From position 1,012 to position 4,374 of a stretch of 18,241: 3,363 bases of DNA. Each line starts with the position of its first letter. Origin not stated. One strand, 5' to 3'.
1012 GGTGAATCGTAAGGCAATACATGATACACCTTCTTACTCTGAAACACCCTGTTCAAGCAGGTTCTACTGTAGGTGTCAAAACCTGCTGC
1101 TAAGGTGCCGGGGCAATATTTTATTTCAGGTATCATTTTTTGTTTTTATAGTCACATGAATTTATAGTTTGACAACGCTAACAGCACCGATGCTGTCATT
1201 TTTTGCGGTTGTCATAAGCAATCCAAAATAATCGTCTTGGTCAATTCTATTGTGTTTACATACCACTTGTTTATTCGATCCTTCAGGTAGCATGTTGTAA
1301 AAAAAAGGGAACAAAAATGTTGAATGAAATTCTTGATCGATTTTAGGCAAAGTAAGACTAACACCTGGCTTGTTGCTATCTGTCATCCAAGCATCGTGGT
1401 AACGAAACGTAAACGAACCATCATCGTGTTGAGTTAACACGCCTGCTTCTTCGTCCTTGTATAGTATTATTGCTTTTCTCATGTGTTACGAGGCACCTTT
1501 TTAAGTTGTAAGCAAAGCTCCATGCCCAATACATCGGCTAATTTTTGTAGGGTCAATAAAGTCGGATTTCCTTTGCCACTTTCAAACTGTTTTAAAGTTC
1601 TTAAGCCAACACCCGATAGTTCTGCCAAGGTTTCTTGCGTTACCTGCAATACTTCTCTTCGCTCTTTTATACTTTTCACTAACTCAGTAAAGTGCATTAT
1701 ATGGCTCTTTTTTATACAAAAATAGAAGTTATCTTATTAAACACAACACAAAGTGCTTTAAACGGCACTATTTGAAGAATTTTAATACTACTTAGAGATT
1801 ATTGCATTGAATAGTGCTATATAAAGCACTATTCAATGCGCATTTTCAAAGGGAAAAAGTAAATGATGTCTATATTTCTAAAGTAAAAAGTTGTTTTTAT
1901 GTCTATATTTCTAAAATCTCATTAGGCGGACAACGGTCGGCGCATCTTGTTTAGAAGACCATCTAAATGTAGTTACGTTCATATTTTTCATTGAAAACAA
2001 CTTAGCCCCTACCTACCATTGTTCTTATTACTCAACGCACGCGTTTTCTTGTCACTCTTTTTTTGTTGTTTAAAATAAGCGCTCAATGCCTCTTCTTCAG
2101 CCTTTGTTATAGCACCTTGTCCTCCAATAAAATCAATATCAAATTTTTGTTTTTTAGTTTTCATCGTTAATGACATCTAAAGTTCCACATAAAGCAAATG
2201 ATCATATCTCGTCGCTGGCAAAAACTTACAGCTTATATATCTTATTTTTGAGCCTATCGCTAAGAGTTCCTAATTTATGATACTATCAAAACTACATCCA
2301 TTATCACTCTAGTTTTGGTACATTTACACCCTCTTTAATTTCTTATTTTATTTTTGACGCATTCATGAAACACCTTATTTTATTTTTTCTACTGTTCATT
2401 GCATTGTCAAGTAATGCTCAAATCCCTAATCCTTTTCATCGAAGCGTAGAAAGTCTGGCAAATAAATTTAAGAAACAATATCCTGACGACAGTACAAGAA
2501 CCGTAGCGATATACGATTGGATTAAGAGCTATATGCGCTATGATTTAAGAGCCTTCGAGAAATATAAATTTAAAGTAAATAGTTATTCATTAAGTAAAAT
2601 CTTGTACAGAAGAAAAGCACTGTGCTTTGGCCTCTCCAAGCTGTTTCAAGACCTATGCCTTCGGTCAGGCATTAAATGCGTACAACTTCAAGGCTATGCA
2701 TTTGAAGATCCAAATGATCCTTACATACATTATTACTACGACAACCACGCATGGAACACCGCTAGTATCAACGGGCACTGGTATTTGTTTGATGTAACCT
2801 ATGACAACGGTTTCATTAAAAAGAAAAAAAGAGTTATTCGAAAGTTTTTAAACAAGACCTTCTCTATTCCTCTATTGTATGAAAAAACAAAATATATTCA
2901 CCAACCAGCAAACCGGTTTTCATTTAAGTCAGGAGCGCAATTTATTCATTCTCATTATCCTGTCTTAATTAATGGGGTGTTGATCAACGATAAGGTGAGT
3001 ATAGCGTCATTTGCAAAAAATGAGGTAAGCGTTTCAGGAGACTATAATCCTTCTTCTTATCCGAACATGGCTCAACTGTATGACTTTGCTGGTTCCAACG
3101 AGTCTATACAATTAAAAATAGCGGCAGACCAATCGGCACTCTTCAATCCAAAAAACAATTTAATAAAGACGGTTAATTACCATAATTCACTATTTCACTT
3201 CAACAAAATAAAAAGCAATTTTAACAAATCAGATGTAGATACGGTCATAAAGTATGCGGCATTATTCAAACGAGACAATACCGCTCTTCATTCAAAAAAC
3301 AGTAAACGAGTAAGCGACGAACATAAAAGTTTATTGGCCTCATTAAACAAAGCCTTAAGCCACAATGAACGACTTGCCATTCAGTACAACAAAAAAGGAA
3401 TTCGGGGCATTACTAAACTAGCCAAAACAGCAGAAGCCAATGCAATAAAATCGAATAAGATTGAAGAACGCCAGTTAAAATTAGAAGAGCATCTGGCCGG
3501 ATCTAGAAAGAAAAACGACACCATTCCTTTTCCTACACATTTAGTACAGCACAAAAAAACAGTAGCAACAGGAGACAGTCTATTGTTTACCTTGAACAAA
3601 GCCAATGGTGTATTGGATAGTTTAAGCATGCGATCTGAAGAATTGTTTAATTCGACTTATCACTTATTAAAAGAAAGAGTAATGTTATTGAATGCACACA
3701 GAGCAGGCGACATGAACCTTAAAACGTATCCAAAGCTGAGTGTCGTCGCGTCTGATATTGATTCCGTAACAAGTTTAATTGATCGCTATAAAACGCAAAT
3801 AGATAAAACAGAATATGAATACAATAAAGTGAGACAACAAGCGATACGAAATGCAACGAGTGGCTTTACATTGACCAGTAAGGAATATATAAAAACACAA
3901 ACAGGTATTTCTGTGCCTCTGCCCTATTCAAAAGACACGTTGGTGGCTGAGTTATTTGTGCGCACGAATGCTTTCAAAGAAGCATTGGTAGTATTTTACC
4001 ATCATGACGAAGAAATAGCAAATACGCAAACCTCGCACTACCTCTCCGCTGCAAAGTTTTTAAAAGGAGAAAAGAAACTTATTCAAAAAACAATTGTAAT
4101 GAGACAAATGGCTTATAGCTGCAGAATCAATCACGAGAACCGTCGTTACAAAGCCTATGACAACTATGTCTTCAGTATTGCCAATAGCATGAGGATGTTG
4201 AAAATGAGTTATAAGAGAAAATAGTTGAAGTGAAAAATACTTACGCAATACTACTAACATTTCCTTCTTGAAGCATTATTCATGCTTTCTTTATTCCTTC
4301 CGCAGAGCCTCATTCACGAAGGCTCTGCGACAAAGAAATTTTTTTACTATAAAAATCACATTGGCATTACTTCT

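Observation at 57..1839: Tripartite HipB-HipS-HipT-like toxin-antitoxin operon with a split HipA kinase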

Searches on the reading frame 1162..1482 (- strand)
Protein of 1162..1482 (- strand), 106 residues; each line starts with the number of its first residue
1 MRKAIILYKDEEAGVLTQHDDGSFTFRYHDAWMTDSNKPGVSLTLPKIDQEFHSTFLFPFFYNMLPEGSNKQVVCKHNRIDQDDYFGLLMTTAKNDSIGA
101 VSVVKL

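Call 3: search_protein_families(library=pfam, proteins=[window:1162-1482:-], max_evalue=0.1)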
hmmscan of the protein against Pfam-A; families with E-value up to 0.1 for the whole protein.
window:1162-1482:- (106 aa): 2 families
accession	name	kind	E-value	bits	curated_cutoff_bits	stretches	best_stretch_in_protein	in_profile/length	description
PF13657.11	Couple_hipA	-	4e-20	72.6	22.5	1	6-103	3-98/99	HipA N-terminal domain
PF09379.16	FERM_N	-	0.091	13.1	22.7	0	74-94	26-46/64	FERM N-terminal domain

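Call 4: search_protein_families(library=ncbifam, proteins=[window:1162-1482:-], max_evalue=0.1)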
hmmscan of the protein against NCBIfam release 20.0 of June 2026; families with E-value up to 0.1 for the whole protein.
window:1162-1482:- (106 aa): 1 family
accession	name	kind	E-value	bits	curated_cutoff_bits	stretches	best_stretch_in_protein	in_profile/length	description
TIGR03071.1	couple_hipA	domain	5.2e-27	93.9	27.8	1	4-104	2-101/101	HipA N-terminal domain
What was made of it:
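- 1162..1482 (-): hipS: 106-aa stand-alone HipA N-subdomain-1, the presumed antitoxin. Its start overlaps the hipB stop (ATGA). Couple_hipA 4e-20 (Pfam) and 5e-27 (TIGR03071) (calls 3, 4).
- On HipBST tripartite TA family: Couple_hipA 4e-20 and 5e-27 (calls 3-4).
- Checked: NCBIfam (call 4): couple_hipA 5e-27.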

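Call 7: search_solved_structures(query=window:1162-1482:-, max_evalue=1, show_alignments=3)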
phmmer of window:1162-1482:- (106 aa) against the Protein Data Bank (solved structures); distinct sequences matched with E-value up to 1: 12.
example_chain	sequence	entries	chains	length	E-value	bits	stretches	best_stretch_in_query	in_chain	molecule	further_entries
7vkb_B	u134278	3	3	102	1.8e-11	47.4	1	1-104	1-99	HipA (Persistence to inhibition of murein or DNA biosynthesis) | HipS(Lp)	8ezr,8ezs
7czo_A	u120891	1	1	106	3.4e-10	43.3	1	13-103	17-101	Uncharacterized protein HI_0666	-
7ab3_B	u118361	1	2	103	4.5e-10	42.9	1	4-103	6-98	Couple_hipA domain-containing protein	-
7ab4_B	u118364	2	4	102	4.5e-10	42.9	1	4-103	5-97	Couple_hipA domain-containing protein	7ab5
3fbr_A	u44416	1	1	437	4.3e-06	30.1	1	3-104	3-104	Serine/threonine-protein kinase toxin HipA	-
3dnt_A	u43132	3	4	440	4.3e-06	30.1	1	3-104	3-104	Protein hipA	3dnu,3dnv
3tpd_A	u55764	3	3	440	4.3e-06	30.1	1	3-104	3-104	Serine/threonine-protein kinase HipA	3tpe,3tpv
3hzi_A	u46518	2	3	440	4.3e-06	30.1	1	3-104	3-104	Protein hipA | Serine/threonine-protein kinase HipA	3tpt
3tpb_A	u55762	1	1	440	4.3e-06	30.1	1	3-104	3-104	Serine/threonine-protein kinase HipA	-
2wiu_A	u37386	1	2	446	4.4e-06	30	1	3-104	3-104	PROTEIN HIPA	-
5k98_A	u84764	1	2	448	5.4e-06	29.8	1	7-104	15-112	Serine/threonine-protein kinase HipA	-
4yg7_D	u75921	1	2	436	6.4e-06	29.5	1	8-104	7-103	Serine/threonine-protein kinase HipA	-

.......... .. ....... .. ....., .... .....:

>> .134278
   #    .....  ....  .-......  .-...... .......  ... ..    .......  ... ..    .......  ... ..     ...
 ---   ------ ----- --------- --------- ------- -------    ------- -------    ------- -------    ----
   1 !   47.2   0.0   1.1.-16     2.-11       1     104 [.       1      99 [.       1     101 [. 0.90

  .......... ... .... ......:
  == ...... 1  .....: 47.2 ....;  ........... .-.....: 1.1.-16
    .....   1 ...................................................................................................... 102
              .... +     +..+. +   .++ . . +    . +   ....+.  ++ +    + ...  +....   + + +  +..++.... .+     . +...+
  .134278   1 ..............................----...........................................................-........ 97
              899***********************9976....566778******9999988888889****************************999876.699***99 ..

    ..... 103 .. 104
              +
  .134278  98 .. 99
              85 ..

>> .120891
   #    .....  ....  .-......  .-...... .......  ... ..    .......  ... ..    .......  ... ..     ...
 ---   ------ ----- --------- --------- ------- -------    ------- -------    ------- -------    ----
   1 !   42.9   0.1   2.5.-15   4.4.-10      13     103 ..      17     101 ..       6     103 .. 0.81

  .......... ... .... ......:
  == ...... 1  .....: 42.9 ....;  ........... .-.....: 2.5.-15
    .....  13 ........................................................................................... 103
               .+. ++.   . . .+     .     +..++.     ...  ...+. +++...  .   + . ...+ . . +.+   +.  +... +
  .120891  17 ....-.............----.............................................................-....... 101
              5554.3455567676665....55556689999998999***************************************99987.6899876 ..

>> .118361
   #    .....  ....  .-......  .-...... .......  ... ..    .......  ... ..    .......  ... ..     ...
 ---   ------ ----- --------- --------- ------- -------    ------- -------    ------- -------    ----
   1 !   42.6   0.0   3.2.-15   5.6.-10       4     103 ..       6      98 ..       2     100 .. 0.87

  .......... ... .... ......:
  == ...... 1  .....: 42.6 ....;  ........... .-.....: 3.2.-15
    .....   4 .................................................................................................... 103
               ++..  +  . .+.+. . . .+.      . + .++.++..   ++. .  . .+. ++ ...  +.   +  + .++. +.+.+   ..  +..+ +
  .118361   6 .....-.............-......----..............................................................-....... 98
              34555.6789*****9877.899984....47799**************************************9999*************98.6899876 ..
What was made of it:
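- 1276..1287 (-): HipS motif P66-E67-G68-S69. Glu67 corresponds to E. coli HipS Glu63. Ser69 occupies the position of the inhibitory Trp65. Alignment to 7ab3_B and 7vkb_B (call 7).
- On HipBST tripartite TA family: Matches to three solved HipS proteins and to HipA residues 3-104 (call 7).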

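Call 28: search_protein_families(library=padloc, proteins=[window:1162-1482:-], max_evalue=0.01)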
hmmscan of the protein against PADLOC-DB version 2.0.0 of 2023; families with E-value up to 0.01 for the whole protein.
window:1162-1482:- (106 aa): 3 families
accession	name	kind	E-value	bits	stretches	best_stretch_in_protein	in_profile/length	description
PDLC04349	PDC-M03B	-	3.9e-05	21.4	1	20-92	30-105/232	-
PDLC04347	PDC-M03B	-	0.00012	19.7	1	14-66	23-73/245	-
PDLC04348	PDC-M03B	-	0.0021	15.8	1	14-71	23-80/248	-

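Call 38: find_homologous_proteins(query=window:1162-1482:-, max_evalue=0.00001)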
Query window:1162-1482:- (106 aa): 2011 proteins with E <= 0.00001 among 2013 candidates; the best 120 are listed.
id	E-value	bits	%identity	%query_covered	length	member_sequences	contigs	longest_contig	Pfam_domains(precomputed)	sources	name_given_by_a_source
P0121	3.6e-58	212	90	99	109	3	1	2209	PF13657.12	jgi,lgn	-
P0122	2.6e-57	209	87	100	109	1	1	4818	PF13657.12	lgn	-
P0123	4.6e-57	208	86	100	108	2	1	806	PF13657.12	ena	-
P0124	4.9e-57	208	88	100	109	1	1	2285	PF13657.12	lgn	-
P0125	6.4e-57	208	87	100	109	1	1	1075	PF13657.12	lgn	-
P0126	6.9e-57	208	86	100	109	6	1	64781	PF13657.12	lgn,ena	-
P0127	9.1e-57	207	84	100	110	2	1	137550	PF13657.12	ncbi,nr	ncbi:MAG: HipA N-terminal domain-containing protein [Saprospiraceae bacterium]|nr:HipA N-terminal do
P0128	2.4e-56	206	84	100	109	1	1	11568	PF13657.12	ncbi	-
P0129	2.4e-56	206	85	100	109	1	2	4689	PF13657.12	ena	-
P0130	2.5e-56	206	84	100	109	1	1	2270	PF13657.12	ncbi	-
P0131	3.3e-56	206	85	100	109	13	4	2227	PF13657.12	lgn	-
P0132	4.7e-56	205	83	100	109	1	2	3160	PF13657.12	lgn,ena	-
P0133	4.7e-56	205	86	98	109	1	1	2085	PF13657.12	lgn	-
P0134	4.8e-56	205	83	100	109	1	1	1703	PF13657.12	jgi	jgi:HipA-like protein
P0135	8.7e-56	204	83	100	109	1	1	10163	PF13657.12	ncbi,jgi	jgi:serine/threonine-protein kinase HipA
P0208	1.2e-52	194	80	100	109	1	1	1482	PF13657.12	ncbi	-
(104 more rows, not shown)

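Call 46: predict_structure(alignment_id=A2)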
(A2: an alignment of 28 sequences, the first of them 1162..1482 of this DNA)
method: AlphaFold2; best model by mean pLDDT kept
length: 106 residues; sequences in the alignment: 28
mean_pLDDT: 54.8   pTM: 0.48
mean pLDDT of the five models: 54.8, 52.7, 45.4, 44.5, 42.6
residues with pLDDT >= 90: 0; 70-90: 12; 50-70: 52; < 50: 42
segments of 3 or more residues with pLDDT < 50: 39-49, 68-70, 72-77, 84-103
pLDDT, mean of each block of 10 residues (from residue 1): 67 73 68 53 42 57 53 48 47 42 49
secondary structure, 60 per line:
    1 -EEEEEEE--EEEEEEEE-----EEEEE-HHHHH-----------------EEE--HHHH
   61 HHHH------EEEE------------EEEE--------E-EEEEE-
elements in order: E2-8 E11-18 E24-28 H30-34 E52-54 H57-64 E71-74 E87-90 E101-105

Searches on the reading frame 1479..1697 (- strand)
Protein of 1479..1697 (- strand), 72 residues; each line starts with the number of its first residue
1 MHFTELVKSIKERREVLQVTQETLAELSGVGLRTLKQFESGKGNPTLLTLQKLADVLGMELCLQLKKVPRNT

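Call 3: search_protein_families(library=pfam, proteins=[window:1479-1697:-], max_evalue=0.1)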
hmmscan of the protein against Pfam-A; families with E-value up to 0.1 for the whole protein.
window:1479-1697:- (72 aa): 7 families
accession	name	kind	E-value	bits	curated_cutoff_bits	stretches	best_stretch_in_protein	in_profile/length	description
PF01381.28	HTH_3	-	8e-13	48.7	23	1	10-61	1-52/55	Helix-turn-helix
PF13560.12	HTH_31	-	1.5e-06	28.9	27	1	10-60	6-57/64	Helix-turn-helix domain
PF12844.13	HTH_19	-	0.00013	22.2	30.2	1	10-58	4-52/64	Helix-turn-helix domain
PF15731.11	MqsA_antitoxin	-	0.00076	20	30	1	9-52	73-116/131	Antitoxin component of bacterial toxin-antitoxin system, MqsA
PF13443.12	HTH_26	-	0.0046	17.6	22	1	18-60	10-53/63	Cro/C1-type HTH DNA-binding domain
PF20432.4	Xre-like-HTH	-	0.037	14.7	25.8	0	15-36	20-41/63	Antitoxin Xre-like helix-turn-helix domain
PF13545.12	HTH_Crp_2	-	0.045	14.1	27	0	15-35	18-39/70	Crp-like helix-turn-helix domain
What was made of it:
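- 1479..1697 (-): hipB: 72-aa Xre/Cro-type HTH protein, first gene of the operon and the presumed autorepressor. Pfam HTH_3 8e-13 (call 3).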

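Call 4: search_protein_families(library=ncbifam, proteins=[window:1479-1697:-], max_evalue=0.1)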
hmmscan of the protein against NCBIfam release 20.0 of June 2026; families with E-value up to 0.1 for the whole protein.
window:1479-1697:- (72 aa): 16 families
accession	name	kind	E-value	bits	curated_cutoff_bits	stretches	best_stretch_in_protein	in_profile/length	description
TIGR03070.1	couple_hipB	subfamily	1.6e-13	50.4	71.65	1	5-61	2-58/58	type II toxin-antitoxin system Y4mF family antitoxin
NF041951.1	phage_RstR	subfamily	1.6e-09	38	80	1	6-59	3-56/108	RstR family transcriptional repressor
NF006015.0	PRK08154.1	subfamily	5e-09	35.7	204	1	4-62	29-87/314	anaerobic benzoate catabolism transcriptional regulator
NF010465.0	PRK13890.1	equivalog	2.5e-06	27.6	96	1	2-66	6-66/121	conjugal transfer protein TrbA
NF007257.0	PRK09706.1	subfamily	4.2e-06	26.6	101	1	6-57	6-57/135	transcriptional repressor DicA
TIGR00270.2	TIGR00270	equivalog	4.9e-06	26.4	110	1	8-65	78-135/159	multiprotein bridging factor aMBF1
TIGR03830.1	CxxCG_CxxCG_HTH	subfamily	1.6e-05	24.7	61.8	1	8-47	68-107/127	type II TA system antitoxin MqsA family protein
NF007408.0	PRK09943.1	equivalog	2e-05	24.2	211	1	8-62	10-64/185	HTH-type transcriptional regulator PuuR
NF003162.0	PRK04140.1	equivalog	4.9e-05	22.5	263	1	8-64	129-185/317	transcriptional regulator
NF040522.1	VC1465_fam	subfamily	7.6e-05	22.7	70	1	10-43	1-34/111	VC1465 family Xer recombination activation factor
NF007271.0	PRK09726.1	equivalog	0.00011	22.2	79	1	5-69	12-78/88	type II toxin-antitoxin system antitoxin HipB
NF041265.1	NadS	equivalog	0.00014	22.1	60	1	7-53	32-78/94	NadS family protein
NF047948.1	male_kill_WMK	equivalog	0.00033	20.2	300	1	7-60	164-217/300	WO male-killing family protein Wmk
NF041493.1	MobT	equivalog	0.041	12.7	600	1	10-57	1-48/383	MobT family relaxase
NF052239.1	antitox_spr1629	equivalog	0.043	12.9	335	1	8-58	5-55/377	spr1629 family repressor/antitoxin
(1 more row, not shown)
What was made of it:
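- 1479..1697 (-): NCBIfam couple_hipB/Y4mF antitoxin 1.6e-13, below its cutoff (call 4).
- The best NCBIfam match of HipB is the HipB-type antitoxin family couple_hipB (call 4).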

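Call 8: search_solved_structures(query=window:1479-1697:-, max_evalue=0.01, show_alignments=0)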
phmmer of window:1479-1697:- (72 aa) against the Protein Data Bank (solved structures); distinct sequences matched with E-value up to 0.01: 7.
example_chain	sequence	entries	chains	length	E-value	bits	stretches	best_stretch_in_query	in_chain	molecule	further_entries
2mez_A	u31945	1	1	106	1.5e-06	31.5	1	4-66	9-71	Multiprotein Bridging Factor (MBP-like)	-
8tac_A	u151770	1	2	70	5.5e-06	29.7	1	6-59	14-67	DBP48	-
8ezt_A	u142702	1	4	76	0.00032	24.2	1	9-64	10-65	HipB(Lp)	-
1y7y_A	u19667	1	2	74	0.0015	22.1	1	2-60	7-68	C.AhdI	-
6af3_B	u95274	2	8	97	0.0029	21.1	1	9-62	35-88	HigA antitoxin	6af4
1y9q_A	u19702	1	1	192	0.0047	20.5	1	5-57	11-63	transcriptional regulator, HTH_3 family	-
4pu3_D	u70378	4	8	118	0.0067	20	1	9-62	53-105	Toxin-antitoxin system antidote transcriptional repressor Xre family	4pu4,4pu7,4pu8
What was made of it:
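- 1479..1697 (-): PDB HipB(Lp) 8ezt_A 3.2e-4 (call 8).
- On HipBST tripartite TA family: HipB(Lp) 3e-4 (call 8).
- On L. pneumophila-type HipBST subclade: HipB is 72 aa vs 76 aa (call 8).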

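Call 28: search_protein_families(library=padloc, proteins=[window:1479-1697:-], max_evalue=0.01)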
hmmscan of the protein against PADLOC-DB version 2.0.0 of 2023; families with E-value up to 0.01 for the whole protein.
window:1479-1697:- (72 aa): 16 families
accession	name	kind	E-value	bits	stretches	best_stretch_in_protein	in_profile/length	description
PDLC02926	HTH_VI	-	5.8e-09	34.1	1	6-61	2-57/92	-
PDLC03949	RmrA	-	1.3e-06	25.6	1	13-60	10-57/363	-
PDLC03947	RmrA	-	9.1e-06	22.7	1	8-69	14-75/383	-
PDLC03952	RmrA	-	1.2e-05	22.4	1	9-59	26-76/395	-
PDLC03951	RmrA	-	1.5e-05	22.2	1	10-69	13-72/400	-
PDLC03664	Control_protein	-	4.6e-05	21.8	1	2-60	7-68/74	control protein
PDLC03954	RmrA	-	7e-05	19.9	1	9-68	14-73/380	-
PDLC03946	RmrA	-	7.8e-05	19.6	1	12-59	9-56/357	-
PDLC03666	Control_protein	-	8e-05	21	1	3-62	7-63/77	control protein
PDLC04142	capH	-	0.00036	19.5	1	8-60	9-60/103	capH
PDLC03944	RmrA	-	0.00037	17.7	1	9-58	10-59/384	-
PDLC03671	Control_protein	-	0.00085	17.5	1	6-58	15-67/84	control protein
PDLC03665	Control_protein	-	0.00096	17.4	1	3-61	9-65/77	control protein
PDLC03955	RmrA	-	0.0012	16.2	1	14-60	29-75/371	-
PDLC03953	RmrA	-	0.0025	15.1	1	9-59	9-59/373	-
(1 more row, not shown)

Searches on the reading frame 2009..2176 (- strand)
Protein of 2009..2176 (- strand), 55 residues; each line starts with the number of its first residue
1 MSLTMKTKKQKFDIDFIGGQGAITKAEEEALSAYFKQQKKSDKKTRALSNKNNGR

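Call 3: search_protein_families(library=pfam, proteins=[window:2009-2176:-], max_evalue=0.1)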
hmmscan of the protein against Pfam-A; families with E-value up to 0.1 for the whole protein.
window:2009-2176:- (55 aa): 1 family
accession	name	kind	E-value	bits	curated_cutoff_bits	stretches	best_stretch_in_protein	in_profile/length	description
PF07755.17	DUF1611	-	0.069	13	25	1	3-28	78-102/201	Domain of unknown function (DUF1611_C) P-loop domain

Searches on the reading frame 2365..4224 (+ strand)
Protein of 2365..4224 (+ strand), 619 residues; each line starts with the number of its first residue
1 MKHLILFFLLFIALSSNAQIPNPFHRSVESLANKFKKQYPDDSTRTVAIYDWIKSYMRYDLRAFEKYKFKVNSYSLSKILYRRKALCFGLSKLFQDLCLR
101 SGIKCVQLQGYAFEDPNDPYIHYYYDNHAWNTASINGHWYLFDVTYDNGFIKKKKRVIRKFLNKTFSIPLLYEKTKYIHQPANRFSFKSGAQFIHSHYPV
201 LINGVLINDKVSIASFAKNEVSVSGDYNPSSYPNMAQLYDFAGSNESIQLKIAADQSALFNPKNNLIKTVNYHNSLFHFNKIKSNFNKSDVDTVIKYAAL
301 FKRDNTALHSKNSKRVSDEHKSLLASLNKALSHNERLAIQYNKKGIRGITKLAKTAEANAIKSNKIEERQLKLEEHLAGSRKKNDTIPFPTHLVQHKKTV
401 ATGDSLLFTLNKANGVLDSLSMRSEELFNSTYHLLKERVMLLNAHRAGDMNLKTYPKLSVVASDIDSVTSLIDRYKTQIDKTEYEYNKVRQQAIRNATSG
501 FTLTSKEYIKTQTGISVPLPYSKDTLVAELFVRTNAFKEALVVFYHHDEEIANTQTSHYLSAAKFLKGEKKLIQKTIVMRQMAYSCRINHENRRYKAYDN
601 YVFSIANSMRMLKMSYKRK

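Call 42: search_protein_families(library=pfam, proteins=[window:2365-4224:+], max_evalue=0.001)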
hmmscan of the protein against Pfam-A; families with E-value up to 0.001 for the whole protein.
window:2365-4224:+ (619 aa): 2 families
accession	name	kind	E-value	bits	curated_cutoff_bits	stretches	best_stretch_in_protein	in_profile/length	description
PF01841.26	Transglut_core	-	1.1e-10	42.2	23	1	30-143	2-107/108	Transglutaminase-like superfamily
PF04473.18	DUF553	-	1.6e-07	31.3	20.5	1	28-144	3-113/140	Transglutaminase-like domain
